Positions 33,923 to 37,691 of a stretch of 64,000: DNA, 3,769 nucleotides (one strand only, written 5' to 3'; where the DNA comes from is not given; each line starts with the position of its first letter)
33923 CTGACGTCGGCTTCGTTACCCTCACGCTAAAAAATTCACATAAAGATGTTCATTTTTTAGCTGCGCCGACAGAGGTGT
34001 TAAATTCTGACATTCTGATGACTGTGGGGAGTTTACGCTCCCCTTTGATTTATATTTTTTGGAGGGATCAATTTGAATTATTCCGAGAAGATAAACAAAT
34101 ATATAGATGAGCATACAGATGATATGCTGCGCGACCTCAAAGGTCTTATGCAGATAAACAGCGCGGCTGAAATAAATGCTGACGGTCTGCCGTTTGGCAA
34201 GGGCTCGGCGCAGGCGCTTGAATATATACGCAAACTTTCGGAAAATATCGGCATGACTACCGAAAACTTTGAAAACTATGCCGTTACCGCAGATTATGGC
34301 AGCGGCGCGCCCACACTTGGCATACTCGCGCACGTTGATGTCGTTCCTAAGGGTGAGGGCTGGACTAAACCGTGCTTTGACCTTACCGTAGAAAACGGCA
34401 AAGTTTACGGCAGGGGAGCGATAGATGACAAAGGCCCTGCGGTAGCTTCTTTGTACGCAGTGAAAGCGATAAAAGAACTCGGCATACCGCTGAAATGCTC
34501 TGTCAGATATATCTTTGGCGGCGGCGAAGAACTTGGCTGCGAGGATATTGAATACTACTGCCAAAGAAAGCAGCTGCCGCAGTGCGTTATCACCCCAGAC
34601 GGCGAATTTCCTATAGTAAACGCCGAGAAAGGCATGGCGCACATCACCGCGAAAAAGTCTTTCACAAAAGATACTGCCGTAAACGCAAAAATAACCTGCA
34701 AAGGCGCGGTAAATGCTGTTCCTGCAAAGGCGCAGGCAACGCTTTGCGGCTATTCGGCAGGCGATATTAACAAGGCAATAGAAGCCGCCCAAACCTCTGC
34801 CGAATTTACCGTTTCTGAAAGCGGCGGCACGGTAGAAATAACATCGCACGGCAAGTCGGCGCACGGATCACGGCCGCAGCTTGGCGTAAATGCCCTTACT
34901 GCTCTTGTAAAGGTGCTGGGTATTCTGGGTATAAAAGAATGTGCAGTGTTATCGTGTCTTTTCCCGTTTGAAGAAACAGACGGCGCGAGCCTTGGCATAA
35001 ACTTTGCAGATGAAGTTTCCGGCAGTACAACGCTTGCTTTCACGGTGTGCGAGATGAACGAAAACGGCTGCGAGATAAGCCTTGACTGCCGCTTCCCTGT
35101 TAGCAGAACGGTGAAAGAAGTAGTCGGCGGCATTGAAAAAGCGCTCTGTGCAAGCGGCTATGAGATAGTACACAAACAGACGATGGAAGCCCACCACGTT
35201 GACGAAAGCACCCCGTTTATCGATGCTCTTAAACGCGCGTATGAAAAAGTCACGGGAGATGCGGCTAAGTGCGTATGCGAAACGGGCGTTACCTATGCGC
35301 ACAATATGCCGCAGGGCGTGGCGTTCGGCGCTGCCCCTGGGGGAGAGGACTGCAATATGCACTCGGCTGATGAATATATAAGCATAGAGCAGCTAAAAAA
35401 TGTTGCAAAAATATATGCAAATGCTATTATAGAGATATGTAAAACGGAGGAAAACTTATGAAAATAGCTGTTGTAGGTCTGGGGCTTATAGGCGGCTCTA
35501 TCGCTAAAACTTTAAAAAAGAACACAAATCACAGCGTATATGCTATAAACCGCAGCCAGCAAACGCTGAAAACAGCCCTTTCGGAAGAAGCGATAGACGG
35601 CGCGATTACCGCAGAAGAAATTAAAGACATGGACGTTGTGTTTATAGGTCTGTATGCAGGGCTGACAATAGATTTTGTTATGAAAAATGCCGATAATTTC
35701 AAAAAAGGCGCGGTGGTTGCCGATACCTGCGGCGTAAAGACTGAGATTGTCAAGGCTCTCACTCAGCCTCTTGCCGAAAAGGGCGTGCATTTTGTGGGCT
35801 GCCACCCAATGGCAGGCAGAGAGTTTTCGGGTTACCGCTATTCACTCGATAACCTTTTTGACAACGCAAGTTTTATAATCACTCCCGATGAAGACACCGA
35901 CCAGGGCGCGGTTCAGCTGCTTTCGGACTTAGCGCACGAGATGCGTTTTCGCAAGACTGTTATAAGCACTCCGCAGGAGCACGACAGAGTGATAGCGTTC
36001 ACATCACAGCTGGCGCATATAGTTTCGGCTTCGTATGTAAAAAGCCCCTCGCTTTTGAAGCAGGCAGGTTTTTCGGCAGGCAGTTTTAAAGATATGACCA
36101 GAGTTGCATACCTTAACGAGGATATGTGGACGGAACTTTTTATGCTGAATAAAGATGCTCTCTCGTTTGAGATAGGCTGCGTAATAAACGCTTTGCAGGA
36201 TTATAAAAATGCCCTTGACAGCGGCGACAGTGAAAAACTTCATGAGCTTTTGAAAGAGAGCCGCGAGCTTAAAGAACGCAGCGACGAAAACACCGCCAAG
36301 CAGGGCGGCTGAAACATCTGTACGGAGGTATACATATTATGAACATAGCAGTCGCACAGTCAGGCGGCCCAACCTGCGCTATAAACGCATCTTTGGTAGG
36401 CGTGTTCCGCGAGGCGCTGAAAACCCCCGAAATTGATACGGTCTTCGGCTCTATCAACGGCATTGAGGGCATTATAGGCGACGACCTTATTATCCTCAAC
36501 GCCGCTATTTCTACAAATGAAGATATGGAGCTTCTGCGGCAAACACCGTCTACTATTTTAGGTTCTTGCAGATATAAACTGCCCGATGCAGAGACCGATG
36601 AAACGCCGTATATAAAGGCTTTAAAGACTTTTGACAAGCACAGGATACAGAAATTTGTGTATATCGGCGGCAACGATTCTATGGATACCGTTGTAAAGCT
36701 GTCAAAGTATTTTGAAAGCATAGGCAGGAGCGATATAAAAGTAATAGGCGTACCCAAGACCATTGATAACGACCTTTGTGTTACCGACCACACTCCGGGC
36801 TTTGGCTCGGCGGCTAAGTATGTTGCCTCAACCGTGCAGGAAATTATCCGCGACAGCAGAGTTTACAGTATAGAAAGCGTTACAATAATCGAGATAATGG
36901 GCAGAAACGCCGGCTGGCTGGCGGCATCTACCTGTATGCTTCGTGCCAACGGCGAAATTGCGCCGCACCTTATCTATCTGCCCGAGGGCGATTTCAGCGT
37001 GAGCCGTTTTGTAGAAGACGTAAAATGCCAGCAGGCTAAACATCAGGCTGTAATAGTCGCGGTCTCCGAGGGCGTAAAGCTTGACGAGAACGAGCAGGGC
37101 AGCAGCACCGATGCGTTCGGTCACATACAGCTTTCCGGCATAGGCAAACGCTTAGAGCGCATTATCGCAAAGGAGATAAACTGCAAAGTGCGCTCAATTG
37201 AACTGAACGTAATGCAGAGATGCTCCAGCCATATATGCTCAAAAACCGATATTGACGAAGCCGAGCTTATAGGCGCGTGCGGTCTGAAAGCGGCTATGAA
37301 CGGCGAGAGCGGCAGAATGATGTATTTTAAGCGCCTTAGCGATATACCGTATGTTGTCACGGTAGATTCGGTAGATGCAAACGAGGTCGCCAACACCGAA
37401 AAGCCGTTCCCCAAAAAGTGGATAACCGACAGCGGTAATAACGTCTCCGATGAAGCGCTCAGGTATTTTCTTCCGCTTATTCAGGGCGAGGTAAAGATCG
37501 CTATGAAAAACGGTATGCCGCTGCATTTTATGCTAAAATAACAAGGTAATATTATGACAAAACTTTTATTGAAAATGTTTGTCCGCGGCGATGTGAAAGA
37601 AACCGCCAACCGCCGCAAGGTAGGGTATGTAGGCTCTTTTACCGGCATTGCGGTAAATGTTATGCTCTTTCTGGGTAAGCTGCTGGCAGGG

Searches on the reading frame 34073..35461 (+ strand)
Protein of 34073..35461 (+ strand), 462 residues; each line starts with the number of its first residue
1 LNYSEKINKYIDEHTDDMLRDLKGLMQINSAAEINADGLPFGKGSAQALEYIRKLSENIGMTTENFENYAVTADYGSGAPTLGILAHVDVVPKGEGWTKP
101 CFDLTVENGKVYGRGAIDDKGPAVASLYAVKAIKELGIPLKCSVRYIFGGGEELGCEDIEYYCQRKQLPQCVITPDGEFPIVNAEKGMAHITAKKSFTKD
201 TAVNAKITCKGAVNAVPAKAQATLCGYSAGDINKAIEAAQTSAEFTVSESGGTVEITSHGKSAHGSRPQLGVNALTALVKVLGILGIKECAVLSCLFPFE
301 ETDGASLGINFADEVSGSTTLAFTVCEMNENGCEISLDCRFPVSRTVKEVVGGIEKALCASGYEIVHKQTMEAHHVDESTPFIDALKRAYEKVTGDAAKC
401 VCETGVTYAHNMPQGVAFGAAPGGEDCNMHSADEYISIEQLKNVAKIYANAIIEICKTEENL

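Call 55: search_protein_families(library=pfam, proteins=[window:34073-35461:+], max_evalue=0.00001)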
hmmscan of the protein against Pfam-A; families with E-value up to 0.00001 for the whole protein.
window:34073-35461:+ (462 aa): 2 families
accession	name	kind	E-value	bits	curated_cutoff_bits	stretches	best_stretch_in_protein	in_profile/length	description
PF01546.33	Peptidase_M20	-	1.1e-24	87.9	24.6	1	84-452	2-204/206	Peptidase family M20/M25/M40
PF07687.19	M20_dimer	-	7.4e-07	29.5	21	0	253-355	8-96/107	Peptidase dimerisation domain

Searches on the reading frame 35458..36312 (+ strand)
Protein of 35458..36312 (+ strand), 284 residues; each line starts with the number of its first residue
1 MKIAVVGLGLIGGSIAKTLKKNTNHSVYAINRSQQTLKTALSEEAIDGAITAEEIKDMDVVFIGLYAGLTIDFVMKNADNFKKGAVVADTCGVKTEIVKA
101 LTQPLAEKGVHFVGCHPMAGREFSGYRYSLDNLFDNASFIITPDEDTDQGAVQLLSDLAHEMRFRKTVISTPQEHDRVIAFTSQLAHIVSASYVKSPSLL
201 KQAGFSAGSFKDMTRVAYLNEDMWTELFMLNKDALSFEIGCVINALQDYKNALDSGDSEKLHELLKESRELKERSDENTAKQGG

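Call 55: search_protein_families(library=pfam, proteins=[window:35458-36312:+], max_evalue=0.00001)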
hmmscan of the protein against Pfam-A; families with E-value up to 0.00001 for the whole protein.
window:35458-36312:+ (284 aa): 3 families
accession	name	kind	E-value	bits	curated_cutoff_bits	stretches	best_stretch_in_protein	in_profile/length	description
PF02153.23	PDH_N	-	1.8e-27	96.2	26.5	1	15-162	1-148/154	Prephenate dehydrogenase, nucleotide-binding domain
PF20463.3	PDH_C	-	3.5e-17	63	22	1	171-267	1-102/102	Prephenate dehydrogenase, dimerization domain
PF03446.21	NAD_binding_2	-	2.9e-14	53.8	21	1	2-115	1-117/161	NAD binding domain of 6-phosphogluconate dehydrogenase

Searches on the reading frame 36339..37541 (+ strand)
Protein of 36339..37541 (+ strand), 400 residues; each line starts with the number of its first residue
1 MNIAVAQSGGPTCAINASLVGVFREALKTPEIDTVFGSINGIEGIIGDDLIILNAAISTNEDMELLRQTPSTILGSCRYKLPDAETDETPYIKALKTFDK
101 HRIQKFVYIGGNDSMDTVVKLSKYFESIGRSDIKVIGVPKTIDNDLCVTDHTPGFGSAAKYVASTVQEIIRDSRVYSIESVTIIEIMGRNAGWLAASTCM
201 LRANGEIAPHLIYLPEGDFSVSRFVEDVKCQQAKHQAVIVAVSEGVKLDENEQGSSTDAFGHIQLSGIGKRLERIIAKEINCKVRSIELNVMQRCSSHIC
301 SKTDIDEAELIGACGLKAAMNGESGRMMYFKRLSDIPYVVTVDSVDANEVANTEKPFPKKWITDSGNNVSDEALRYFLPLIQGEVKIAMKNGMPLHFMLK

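Call 55: search_protein_families(library=pfam, proteins=[window:36339-37541:+], max_evalue=0.00001)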
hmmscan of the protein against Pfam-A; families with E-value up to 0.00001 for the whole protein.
window:36339-37541:+ (400 aa): 1 family
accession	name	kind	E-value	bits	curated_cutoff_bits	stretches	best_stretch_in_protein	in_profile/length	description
PF00365.25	PFK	-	4e-58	197.4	30.9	1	2-297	1-257/277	Phosphofructokinase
